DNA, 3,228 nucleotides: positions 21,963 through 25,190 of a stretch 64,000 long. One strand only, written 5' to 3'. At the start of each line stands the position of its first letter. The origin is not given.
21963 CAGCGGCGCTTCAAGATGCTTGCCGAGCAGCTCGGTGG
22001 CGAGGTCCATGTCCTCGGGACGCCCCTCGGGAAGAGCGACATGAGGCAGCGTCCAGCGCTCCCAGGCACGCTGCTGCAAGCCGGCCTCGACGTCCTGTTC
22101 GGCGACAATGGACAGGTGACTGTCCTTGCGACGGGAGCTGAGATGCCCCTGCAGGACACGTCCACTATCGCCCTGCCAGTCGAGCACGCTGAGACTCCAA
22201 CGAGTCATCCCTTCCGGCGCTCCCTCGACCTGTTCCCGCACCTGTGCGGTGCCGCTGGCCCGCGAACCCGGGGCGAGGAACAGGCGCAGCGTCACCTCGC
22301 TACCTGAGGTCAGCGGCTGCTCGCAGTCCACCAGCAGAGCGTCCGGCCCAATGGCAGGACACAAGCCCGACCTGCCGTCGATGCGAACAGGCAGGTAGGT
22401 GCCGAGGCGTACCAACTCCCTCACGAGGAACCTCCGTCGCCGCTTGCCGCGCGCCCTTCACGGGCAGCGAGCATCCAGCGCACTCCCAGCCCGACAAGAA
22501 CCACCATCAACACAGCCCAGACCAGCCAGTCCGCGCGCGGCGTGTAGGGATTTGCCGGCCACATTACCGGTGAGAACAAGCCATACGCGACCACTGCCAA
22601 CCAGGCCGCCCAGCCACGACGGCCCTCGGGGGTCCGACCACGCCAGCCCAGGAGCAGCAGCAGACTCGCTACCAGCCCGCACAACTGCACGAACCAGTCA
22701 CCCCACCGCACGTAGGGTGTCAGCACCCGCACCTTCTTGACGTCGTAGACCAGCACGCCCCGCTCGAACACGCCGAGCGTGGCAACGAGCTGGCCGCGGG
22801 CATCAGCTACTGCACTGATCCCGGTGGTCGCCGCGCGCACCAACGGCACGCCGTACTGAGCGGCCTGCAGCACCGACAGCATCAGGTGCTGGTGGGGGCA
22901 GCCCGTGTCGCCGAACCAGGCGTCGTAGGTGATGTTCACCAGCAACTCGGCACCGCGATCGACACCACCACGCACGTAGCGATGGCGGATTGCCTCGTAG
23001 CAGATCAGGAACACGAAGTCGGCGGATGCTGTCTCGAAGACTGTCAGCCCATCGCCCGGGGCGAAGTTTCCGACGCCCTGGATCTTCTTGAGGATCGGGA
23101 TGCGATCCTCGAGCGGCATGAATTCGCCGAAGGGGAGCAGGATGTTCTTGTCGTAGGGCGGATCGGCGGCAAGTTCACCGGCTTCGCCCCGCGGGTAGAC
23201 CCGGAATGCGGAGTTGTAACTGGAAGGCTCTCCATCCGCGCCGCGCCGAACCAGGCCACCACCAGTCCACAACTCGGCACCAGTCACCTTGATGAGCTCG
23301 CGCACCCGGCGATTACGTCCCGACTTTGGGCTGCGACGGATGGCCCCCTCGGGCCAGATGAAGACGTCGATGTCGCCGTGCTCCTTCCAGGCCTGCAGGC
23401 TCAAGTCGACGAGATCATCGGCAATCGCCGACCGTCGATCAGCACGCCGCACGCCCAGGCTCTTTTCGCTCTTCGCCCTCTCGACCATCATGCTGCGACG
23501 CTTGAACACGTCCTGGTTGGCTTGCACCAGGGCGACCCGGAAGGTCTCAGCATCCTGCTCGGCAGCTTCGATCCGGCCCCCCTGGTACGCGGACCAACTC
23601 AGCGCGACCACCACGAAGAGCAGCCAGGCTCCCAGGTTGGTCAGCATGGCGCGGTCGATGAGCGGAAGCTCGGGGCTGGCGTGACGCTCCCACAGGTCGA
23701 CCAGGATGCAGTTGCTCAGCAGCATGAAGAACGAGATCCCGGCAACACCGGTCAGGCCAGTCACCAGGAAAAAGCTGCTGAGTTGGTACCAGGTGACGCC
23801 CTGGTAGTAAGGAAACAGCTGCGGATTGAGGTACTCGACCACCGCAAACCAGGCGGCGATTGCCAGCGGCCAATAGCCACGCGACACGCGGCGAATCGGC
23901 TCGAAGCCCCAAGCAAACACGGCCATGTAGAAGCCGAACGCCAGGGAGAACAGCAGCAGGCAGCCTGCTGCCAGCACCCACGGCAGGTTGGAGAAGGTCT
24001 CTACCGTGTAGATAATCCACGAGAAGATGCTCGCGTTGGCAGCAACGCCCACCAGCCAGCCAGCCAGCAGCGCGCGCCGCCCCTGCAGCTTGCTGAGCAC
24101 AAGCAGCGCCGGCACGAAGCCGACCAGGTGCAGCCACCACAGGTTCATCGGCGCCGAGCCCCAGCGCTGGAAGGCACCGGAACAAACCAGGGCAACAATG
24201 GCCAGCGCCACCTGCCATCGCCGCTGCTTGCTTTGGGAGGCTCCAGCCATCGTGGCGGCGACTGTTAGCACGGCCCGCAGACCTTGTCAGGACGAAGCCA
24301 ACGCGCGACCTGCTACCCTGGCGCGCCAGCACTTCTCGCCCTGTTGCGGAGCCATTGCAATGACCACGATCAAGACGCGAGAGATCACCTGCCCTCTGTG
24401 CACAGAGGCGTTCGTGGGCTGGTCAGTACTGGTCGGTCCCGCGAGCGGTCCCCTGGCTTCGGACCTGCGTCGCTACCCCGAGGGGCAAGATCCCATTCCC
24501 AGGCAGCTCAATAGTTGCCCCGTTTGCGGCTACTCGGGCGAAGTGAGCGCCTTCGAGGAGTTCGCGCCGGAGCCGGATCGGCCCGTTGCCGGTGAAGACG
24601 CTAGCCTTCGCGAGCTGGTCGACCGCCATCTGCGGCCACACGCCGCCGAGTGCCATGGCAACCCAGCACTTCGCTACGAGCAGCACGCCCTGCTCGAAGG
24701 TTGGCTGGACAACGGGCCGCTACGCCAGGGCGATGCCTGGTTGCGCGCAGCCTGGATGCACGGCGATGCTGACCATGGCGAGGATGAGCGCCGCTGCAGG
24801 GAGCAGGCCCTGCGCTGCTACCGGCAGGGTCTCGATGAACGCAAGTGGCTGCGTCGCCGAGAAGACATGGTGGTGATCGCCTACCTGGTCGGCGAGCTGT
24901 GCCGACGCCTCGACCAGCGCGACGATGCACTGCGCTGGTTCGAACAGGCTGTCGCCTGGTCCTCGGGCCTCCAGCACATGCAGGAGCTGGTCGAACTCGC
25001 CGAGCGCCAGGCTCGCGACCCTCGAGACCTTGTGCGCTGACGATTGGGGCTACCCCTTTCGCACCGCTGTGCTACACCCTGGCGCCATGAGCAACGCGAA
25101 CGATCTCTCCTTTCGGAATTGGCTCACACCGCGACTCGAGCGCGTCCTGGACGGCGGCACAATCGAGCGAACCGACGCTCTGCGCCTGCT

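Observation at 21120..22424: PilZ-like domain fused to type-2 IPP isomerase: possible second-messenger control of isoprenoid synthesis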

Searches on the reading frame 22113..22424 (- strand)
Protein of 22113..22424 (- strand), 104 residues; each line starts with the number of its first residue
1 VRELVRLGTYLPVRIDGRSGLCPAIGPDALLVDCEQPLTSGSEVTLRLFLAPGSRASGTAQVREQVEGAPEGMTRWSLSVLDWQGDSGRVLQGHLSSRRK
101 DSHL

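Call 3: search_protein_families(library=pfam, proteins=[window:22113-22424:-], max_evalue=10)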
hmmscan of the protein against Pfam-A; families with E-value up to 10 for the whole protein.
seq(104 aa): 0 families

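Call 4: search_protein_families(library=ncbifam, proteins=[window:22113-22424:-], max_evalue=10)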
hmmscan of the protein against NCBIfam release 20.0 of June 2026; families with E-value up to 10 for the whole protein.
seq(104 aa): 1 family
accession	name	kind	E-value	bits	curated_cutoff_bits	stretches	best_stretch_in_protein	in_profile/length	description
TIGR02266.1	gmx_TIGR02266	paralog_domain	0.011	16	68.7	1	25-91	24-91/96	TIGR02266 family protein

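Call 11: search_protein_families(library=pfam, alignment_id=A1, max_evalue=10)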
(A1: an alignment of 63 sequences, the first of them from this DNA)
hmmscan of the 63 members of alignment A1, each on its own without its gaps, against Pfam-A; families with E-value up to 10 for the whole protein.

A. member 1, seq(98 aa): 0 families

B. families by the number of members that match (of 63 scanned): 12 families
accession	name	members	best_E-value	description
PF07238.19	PilZ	7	0.00021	PilZ domain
PF00534.26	Glycos_transf_1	1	0.015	Glycosyl transferases group 1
PF08817.16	YukD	1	0.04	WXG100 protein secretion system (Wss), protein YukD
PF13692.12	Glyco_trans_1_4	1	0.071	Glycosyl transferases group 1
PF18416.6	GbpA_2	1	0.091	N-acetylglucosamine binding protein domain 2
PF12786.12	GBV-C_env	1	0.1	GB virus C genotype envelope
PF24798.1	Ig-CFAP74_4th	1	0.15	CFAP74 forth Ig-like domain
PF24278.2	HVO_0513_N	1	0.15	HVO_0513, N-terminal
PF08206.17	OB_RNB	1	0.17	Ribonuclease B OB domain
PF10410.14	DnaB_bind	1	0.18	DnaB-helicase binding domain of primase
PF03284.19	PHZA_PHZB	1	0.24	Phenazine biosynthesis protein A/B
PF01954.22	AF2212-like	1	0.32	AF2212-like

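Call 12: search_solved_structures(query=A1, max_evalue=10, show_alignments=3)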
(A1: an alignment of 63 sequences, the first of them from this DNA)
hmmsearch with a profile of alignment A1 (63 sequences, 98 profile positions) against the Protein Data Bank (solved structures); distinct sequences matched with E-value up to 10: 8.
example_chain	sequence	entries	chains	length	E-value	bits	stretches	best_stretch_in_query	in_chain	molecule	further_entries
1x9l_A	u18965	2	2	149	0.05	17.4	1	30-68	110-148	CuI-DR1885 | Hypothetical protein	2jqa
30uc_A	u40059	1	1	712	0.54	14.1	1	5-50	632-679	Protein-glutamine gamma-glutamyltransferase 2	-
1kv3_A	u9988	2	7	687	0.58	14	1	5-50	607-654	Protein-glutamine gamma-glutamyltransferase | Transglutaminase 2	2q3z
3s3j_A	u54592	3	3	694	0.61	14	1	5-50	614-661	Protein-glutamine gamma-glutamyltransferase 2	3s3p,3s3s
6kzb_A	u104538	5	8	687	0.65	13.9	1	5-50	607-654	Protein-glutamine gamma-glutamyltransferase 2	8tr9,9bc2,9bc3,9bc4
4pyg_A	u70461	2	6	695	0.66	13.8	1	5-50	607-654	Protein-glutamine gamma-glutamyltransferase 2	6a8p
3ly6_A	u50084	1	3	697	0.67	13.8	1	5-50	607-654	Protein-glutamine gamma-glutamyltransferase 2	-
6fwx_A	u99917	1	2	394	1.6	12.6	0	17-65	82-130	Titin,Titin,Titin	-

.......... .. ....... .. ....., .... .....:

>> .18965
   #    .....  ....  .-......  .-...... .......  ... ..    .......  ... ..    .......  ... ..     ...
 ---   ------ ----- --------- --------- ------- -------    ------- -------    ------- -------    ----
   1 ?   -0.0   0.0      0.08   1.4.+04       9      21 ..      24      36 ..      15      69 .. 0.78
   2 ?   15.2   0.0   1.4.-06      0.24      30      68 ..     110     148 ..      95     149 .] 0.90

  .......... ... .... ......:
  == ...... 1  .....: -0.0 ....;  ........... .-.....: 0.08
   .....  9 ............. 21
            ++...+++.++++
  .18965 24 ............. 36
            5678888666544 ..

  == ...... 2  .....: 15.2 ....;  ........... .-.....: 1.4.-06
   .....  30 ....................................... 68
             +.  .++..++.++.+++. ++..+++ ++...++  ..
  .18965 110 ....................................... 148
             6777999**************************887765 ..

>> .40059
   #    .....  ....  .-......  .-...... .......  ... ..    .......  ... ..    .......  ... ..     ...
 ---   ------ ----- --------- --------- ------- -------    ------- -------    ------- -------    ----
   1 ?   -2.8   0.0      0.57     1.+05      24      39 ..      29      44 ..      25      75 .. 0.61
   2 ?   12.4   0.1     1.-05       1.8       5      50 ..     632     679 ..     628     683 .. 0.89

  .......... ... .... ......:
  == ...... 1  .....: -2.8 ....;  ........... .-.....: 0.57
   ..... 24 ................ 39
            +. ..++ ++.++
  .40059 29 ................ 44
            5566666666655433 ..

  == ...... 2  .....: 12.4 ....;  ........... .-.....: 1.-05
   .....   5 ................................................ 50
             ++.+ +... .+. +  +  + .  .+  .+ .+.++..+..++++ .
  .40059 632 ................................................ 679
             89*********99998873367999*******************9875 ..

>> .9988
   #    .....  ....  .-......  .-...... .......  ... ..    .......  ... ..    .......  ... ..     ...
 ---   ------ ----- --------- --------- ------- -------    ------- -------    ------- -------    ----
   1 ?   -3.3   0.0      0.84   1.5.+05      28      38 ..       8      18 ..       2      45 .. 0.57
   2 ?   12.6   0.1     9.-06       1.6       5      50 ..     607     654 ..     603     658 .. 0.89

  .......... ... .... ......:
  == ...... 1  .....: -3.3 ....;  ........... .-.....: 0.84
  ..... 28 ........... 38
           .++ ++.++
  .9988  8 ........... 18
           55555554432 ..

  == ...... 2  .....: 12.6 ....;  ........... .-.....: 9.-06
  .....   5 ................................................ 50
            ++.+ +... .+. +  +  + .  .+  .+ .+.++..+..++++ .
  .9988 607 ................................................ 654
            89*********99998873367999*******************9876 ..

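Call 17: predict_structure(alignment_id=A1)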
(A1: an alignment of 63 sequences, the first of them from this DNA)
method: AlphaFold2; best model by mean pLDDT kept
length: 98 residues; sequences in the alignment: 63
mean_pLDDT: 95.8   pTM: 0.86
mean pLDDT of the five models: 95.8, 95.7, 95.5, 95.4, 95.0
residues with pLDDT >= 90: 93; 70-90: 3; 50-70: 2; < 50: 0
segments of 3 or more residues with pLDDT < 50: none
pLDDT, mean of each block of 10 residues (from residue 1): 86 98 97 97 98 97 98 98 97 91
secondary structure, 60 per line:
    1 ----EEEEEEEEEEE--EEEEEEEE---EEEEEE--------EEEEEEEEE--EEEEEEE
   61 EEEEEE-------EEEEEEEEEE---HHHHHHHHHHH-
elements in order: E5-15 E18-25 E29-34 E43-51 E54-66 E74-83 H87-97

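Call 19: fold_search(model_id=the predicted structure, library=pdb)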
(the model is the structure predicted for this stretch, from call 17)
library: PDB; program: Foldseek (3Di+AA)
matches with E <= 10: 701; with E <= 0.001: 3
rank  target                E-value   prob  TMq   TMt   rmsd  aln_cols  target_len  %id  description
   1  5vx6_B                1.6e-05  1.00  0.72  0.37   4.1       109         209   18  Structure of Bacillus subtilis Inhibitor of motility (MotI/DgrA) (released 2017-11-22)
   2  5vx6_A                2.8e-05  1.00  0.75  0.39   3.2       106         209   19  Structure of Bacillus subtilis Inhibitor of motility (MotI/DgrA) (released 2017-11-22)
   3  4xrn_D                6.3e-04  1.00  0.68  0.64   3.9       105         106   13  Pilz domain with c-di-gmp of a protein from Pseudomonas aeruginosa (released 2016-02-03)
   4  4xrn_C                1.1e-03  1.00  0.70  0.64   3.7       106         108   14  Pilz domain with c-di-gmp of a protein from Pseudomonas aeruginosa (released 2016-02-03)
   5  5y4r_D                1.8e-03  1.00  0.62  0.53   5.4       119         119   14  Structure of a methyltransferase complex (released 2017-11-29)
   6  4rt0_C                2.2e-03  1.00  0.68  0.63   3.6       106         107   15  Structure of the Alg44 PilZ domain from Pseudomonas aeruginosa PAO1 in complex with c-di-GMP (released 2015-04-08)
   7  5ej1_A                2.9e-03  1.00  0.69  0.12   3.4       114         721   13  Pre-translocation state of bacterial cellulose synthase (released 2016-03-30)
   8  4rt0_B                2.9e-03  1.00  0.63  0.59   4.2       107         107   12  Structure of the Alg44 PilZ domain from Pseudomonas aeruginosa PAO1 in complex with c-di-GMP (released 2015-04-08)
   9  4xrn_B                2.9e-03  1.00  0.64  0.61   4.1       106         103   13  Pilz domain with c-di-gmp of a protein from Pseudomonas aeruginosa (released 2016-02-03)
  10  7mie                  3.0e-03  1.00  0.53  0.25   6.6       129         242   10  Crystal structure of the Borreliella burgdorferi PlzA protein in complex with c-di-GMP (released 2021-06-30)
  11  4xrn_A                3.4e-03  1.00  0.65  0.62   4.0       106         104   13  Pilz domain with c-di-gmp of a protein from Pseudomonas aeruginosa (released 2016-02-03)
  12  4hg6_A                3.6e-03  1.00  0.67  0.11   3.6       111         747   13  Structure of a cellulose synthase - cellulose translocation intermediate (released 2012-12-19)
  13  5xly_B                3.8e-03  1.00  0.67  0.56   4.7       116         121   13  Crystal structure of CheR1 in complex with c-di-GMP-bound MapZ (released 2017-08-23)
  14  4rt0_A                4.2e-03  1.00  0.59  0.54   4.5       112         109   11  Structure of the Alg44 PilZ domain from Pseudomonas aeruginosa PAO1 in complex with c-di-GMP (released 2015-04-08)
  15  4p00_A                5.0e-03  1.00  0.70  0.12   3.2       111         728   13  Bacterial Cellulose Synthase in complex with cyclic-di-GMP and UDP (released 2014-04-09)
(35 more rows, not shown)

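Call 29: search_protein_representatives(alignment_id=A1)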
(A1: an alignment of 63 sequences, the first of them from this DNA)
Query: 63 sequences, 98 profile positions. Proteins with E-value up to 0.001 (for the whole library): 124; up to 1e-10: 10; up to 1e-30: 0. The best 124 are listed.
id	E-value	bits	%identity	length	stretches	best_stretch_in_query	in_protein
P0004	1.1e-27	112.6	-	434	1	2-98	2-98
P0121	1.2e-22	96.4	-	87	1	1-87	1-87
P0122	4.1e-22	94.7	-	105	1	1-96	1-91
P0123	8.1e-19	84.2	-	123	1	1-88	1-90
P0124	2.1e-18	82.9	-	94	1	1-78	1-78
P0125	3.2e-17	79.0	-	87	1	1-79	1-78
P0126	2.5e-14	69.8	-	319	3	25-95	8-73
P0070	9.8e-14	67.9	-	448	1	1-98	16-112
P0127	9.1e-12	61.6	-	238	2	3-96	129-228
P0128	9.7e-12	61.5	-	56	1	1-56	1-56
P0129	2.1e-09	54.0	-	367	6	16-53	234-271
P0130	5.8e-09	52.6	-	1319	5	17-44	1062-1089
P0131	2.2e-08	50.7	-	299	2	6-97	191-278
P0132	4.1e-08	49.8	-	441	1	1-98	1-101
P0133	9.7e-08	48.6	-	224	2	23-95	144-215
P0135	1.1e-07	48.5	-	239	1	3-95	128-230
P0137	3.0e-07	47.1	-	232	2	6-82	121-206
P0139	4.7e-07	46.4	-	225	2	6-96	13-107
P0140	1.4e-06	44.9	-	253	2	4-95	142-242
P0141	1.9e-06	44.5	-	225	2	5-97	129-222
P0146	5.0e-06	43.1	-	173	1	5-97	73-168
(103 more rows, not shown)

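Call 30: search_protein_families(library=pfam, proteins=[P0127, P0131, P0133, P0135, P0137, P0139, P0140, P0141, P0146, P0126], max_evalue=0.01)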
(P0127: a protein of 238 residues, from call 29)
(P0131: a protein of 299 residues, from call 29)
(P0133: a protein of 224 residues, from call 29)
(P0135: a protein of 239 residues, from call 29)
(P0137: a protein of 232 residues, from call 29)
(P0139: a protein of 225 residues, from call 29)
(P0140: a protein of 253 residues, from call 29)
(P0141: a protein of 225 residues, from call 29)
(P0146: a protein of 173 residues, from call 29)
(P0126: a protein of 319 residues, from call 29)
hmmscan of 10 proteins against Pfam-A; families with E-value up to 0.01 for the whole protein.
P0127 (238 aa): 1 family
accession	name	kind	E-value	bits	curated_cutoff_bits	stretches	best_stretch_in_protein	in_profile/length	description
PF07238.19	PilZ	-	1e-19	71.2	22.5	2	12-115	1-100/102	PilZ domain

P0131 (299 aa): 1 family
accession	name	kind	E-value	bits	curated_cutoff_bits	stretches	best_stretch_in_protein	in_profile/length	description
PF07238.19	PilZ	-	1.5e-20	73.9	22.5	2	50-148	1-101/102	PilZ domain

P0133 (224 aa): 1 family
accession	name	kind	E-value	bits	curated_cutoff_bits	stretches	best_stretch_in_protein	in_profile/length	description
PF07238.19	PilZ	-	4.2e-23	82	22.5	2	3-110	1-100/102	PilZ domain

P0135 (239 aa): 1 family
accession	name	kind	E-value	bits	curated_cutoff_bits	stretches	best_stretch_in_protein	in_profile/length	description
PF07238.19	PilZ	-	1.9e-22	80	22.5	2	12-116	1-101/102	PilZ domain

P0137 (232 aa): 1 family
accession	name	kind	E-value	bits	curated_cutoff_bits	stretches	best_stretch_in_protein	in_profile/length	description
PF07238.19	PilZ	-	1e-25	90.4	22.5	2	11-109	6-100/102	PilZ domain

P0139 (225 aa): 1 family
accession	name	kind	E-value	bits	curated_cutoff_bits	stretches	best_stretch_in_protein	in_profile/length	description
PF07238.19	PilZ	-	8e-34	116.5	22.5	2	7-107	1-101/102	PilZ domain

P0140 (253 aa): 1 family
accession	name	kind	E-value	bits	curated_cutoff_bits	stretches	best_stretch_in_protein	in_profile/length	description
PF07238.19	PilZ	-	4.2e-22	78.8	22.5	2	25-125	1-97/102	PilZ domain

P0141 (225 aa): 1 family
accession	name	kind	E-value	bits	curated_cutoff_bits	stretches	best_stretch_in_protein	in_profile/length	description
PF07238.19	PilZ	-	8.1e-15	55.4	22.5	2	14-105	2-92/102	PilZ domain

P0146 (173 aa): 2 families
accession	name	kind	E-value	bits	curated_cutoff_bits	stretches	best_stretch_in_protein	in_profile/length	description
PF07238.19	PilZ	-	6.5e-15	55.8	22.5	1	69-167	2-101/102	PilZ domain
PF12857.13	TOBE_3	-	0.0082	16.5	27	0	108-151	13-56/59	TOBE-like domain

P0126 (319 aa): 1 family
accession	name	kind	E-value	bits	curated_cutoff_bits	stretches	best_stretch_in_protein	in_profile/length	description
PF07238.19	PilZ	-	4.4e-47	159.1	22.5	3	88-187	2-101/102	PilZ domain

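Call 50: search_protein_families(library=ncbifam, alignment_id=A1, max_evalue=1)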
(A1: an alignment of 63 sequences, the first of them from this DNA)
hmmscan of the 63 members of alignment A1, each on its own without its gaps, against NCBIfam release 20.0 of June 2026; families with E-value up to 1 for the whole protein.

A. member 1, seq(98 aa): 1 family
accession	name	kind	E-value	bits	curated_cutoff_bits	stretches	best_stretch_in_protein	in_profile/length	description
TIGR02266.1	gmx_TIGR02266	paralog_domain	0.0089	16.2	68.7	1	25-92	24-92/96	TIGR02266 family protein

B. families by the number of members that match (of 63 scanned): 7 families
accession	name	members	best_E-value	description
TIGR02266.1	gmx_TIGR02266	10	0.0073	TIGR02266 family protein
TIGR02557.2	HpaP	1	0.0041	type III secretion system protein SctP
NF033503.1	LarB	1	0.0068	nickel pincer cofactor biosynthesis protein LarB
TIGR03449.1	mycothiol_MshA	1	0.039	D-inositol-3-phosphate glycosyltransferase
NF058629.1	PA0111_fam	1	0.074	PA_0111/PP_0108 family redox-active disulfide protein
TIGR03917.1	Frankia_40_dom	1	0.076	Frankia-40 domain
TIGR02664.1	nitr_red_assoc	1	0.14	nitrate reductase maturation protein NarM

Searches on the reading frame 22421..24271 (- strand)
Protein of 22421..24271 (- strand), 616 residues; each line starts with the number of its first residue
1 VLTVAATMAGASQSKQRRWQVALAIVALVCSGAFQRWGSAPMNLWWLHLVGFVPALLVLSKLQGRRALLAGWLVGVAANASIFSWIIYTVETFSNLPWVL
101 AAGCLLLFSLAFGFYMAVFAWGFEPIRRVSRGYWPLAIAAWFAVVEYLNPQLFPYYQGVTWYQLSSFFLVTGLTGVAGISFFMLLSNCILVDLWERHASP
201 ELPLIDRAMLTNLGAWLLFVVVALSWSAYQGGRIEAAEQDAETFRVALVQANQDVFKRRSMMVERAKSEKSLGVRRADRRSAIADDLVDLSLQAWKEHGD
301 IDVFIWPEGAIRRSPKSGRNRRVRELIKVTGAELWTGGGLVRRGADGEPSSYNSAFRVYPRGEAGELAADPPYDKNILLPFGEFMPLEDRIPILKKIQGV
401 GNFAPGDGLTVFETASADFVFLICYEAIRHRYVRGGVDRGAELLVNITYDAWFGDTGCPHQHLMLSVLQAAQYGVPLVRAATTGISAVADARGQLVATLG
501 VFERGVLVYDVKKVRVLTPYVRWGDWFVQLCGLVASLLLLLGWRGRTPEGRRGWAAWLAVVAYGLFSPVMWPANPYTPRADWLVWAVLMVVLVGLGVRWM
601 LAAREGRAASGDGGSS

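Call 15: search_protein_families(library=ncbifam, proteins=[window:22421-24271:-], max_evalue=0.00001)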
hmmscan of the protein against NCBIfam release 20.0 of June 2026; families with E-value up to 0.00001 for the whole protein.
window:22421-24271:- (616 aa): 2 families
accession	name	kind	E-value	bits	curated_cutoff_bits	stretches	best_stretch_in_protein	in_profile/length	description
TIGR00546.1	lnt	equivalog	1.3e-57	195.8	132.9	1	76-494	3-394/395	apolipoprotein N-acyltransferase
NF008934.0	PRK12291.1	equivalog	2e-08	33.9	427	1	373-476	294-396/419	apolipoprotein N-acyltransferase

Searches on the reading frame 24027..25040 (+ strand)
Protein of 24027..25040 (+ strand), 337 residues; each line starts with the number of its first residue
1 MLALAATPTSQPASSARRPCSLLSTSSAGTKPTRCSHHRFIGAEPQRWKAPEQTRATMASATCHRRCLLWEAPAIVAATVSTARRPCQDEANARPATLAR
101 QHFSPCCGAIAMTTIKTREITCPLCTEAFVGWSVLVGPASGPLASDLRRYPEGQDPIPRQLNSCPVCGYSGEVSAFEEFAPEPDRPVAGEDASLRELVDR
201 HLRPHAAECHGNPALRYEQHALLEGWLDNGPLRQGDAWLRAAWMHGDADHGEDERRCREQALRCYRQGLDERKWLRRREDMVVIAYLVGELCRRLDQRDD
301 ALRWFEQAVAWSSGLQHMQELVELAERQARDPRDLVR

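Call 15: search_protein_families(library=ncbifam, proteins=[window:24027-25040:+], max_evalue=0.00001)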
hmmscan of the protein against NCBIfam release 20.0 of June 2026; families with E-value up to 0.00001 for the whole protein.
window:24027-25040:+ (337 aa): 0 families

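Call 53: search_protein_families(library=pfam, proteins=[window:24027-25040:+], max_evalue=0.00001)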
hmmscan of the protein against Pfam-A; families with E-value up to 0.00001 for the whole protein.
window:24027-25040:+ (337 aa): 1 family
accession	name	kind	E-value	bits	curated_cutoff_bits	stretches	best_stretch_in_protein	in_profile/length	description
PF09986.15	DUF2225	-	2.2e-17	63.9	21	1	117-326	3-208/214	Uncharacterized protein conserved in bacteria (DUF2225)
